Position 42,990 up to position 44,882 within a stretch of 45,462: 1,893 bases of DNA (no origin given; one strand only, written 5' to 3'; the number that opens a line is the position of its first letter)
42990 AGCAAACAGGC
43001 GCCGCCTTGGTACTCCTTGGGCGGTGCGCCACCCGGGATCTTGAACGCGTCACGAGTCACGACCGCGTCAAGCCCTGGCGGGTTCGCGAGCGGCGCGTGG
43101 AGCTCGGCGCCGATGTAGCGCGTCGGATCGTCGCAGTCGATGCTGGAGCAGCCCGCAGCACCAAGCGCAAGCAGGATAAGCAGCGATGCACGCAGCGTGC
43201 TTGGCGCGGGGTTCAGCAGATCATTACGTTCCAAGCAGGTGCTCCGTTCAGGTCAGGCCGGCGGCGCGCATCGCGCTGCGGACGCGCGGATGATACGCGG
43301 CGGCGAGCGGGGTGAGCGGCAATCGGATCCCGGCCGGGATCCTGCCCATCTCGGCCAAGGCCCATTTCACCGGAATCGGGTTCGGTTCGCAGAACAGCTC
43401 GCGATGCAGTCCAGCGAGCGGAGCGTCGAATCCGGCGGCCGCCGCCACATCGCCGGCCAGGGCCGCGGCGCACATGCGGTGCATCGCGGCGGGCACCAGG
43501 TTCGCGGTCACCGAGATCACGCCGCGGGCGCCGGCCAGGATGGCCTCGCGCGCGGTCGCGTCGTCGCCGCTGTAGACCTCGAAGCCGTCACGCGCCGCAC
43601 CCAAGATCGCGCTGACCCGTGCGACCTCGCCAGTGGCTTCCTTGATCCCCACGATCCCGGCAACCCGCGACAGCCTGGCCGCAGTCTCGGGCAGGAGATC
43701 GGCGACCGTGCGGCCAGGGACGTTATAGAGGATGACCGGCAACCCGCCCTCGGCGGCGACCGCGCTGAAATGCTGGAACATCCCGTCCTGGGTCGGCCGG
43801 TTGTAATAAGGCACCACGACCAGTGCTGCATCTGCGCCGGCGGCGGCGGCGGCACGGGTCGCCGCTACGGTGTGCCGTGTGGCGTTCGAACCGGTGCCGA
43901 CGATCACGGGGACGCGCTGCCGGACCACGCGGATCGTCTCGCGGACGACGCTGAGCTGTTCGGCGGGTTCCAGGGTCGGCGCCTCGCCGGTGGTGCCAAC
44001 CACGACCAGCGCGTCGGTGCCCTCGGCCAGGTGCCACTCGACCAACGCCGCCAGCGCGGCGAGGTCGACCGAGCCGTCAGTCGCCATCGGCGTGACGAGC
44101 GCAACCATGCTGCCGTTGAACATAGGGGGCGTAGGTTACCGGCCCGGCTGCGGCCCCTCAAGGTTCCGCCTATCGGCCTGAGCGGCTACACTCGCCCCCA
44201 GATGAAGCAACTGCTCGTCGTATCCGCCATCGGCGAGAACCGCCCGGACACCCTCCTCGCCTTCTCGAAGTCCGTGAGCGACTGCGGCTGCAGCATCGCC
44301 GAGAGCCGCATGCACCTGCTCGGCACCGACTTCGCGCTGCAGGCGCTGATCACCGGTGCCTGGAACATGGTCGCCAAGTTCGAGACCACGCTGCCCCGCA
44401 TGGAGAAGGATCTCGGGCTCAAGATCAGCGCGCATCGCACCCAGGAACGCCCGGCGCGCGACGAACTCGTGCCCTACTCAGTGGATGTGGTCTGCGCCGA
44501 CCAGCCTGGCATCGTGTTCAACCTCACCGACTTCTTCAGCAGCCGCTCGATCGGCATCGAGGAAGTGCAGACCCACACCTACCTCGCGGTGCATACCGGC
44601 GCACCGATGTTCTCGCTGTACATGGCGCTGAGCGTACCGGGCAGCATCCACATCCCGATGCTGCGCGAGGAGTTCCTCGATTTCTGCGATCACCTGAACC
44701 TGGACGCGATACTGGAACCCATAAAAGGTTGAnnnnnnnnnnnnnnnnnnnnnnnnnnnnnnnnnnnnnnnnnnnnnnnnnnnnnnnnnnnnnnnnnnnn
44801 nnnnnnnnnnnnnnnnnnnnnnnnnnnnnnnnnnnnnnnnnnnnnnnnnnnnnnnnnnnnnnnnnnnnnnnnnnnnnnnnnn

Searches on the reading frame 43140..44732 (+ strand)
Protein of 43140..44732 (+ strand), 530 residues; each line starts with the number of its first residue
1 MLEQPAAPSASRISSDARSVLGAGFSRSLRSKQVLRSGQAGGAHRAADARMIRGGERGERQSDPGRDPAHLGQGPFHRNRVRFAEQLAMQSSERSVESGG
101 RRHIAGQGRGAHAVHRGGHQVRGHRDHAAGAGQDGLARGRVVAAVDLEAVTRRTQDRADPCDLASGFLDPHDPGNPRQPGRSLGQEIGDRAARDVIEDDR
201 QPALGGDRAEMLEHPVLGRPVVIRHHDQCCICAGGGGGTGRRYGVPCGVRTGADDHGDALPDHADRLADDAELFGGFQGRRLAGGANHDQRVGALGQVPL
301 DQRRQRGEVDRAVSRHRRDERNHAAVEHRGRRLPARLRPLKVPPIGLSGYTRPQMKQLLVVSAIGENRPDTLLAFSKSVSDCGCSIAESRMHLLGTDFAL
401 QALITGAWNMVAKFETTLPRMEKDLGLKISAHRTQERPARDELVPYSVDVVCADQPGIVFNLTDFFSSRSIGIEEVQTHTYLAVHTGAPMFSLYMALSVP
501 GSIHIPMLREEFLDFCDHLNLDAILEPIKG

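Call 75: search_protein_families(library=pfam, proteins=[window:43140-44732:+], max_evalue=0.00001)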
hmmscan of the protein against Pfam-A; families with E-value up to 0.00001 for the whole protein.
window:43140-44732:+ (530 aa): 1 family
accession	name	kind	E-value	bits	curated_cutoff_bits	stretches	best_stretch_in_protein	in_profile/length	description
PF13740.12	ACT_6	-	4.7e-15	55.7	23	1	357-430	1-74/76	ACT domain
